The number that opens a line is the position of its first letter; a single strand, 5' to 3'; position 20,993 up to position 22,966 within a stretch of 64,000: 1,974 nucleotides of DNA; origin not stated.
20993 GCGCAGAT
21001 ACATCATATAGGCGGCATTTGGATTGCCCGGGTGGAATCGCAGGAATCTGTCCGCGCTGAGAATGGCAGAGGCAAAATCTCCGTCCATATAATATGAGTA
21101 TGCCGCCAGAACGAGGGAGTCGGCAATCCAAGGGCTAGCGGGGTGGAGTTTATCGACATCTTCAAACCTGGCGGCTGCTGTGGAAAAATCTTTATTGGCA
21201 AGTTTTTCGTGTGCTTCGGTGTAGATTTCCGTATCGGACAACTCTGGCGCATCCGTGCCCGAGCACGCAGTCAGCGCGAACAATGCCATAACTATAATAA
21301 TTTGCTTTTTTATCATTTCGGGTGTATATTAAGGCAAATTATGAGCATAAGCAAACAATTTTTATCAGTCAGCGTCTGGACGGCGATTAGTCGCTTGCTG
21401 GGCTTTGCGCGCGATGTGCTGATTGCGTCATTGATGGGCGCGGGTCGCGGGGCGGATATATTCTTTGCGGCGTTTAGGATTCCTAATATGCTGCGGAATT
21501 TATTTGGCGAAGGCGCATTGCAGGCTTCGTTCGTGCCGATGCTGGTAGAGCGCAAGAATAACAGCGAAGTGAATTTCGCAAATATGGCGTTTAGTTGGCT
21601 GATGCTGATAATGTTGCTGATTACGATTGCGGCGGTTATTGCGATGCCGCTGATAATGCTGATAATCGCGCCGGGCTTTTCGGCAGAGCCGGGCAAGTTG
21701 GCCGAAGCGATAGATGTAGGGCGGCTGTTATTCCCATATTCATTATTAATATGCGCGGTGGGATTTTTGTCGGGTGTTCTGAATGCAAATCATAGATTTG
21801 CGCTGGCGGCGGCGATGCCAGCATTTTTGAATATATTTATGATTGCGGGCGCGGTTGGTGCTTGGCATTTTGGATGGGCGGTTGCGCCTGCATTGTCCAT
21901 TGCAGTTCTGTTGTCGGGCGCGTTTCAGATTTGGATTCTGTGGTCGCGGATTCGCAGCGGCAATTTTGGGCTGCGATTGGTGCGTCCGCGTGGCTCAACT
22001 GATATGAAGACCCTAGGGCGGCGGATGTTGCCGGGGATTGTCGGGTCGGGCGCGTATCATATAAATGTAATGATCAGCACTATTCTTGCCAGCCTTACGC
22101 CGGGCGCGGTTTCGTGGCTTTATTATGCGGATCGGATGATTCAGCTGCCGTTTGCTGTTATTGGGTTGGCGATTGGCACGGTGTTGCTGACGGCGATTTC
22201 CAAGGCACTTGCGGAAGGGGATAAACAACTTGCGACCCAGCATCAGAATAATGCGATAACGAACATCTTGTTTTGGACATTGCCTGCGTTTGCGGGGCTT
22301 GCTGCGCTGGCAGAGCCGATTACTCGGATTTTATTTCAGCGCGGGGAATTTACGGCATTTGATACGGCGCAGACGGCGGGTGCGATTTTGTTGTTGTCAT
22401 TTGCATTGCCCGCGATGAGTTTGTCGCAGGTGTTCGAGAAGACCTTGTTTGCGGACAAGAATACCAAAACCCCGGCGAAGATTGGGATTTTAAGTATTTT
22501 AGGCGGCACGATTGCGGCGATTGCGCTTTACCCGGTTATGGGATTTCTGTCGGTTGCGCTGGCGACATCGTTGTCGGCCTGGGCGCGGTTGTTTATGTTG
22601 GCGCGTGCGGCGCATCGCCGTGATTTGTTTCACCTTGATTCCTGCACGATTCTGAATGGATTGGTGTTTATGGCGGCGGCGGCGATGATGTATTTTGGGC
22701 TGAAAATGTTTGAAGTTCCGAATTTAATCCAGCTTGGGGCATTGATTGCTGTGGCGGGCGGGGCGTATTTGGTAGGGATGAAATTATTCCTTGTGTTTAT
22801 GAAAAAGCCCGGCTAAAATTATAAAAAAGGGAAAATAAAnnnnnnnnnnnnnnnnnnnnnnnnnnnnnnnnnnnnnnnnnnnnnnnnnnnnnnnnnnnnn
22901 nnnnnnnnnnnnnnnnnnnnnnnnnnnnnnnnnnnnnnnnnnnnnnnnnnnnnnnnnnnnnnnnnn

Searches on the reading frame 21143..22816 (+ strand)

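Call 9: search_protein_families(library=pfam, proteins=[window:21143-22816:+], max_evalue=0.01)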
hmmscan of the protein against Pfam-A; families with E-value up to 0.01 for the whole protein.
window:21143-22816:+ (557 aa): 1 family
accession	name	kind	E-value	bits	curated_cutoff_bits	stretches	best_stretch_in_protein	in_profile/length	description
PF03023.19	MurJ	-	3.1e-94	316.6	27.4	1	94-508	1-417/451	Lipid II flippase MurJ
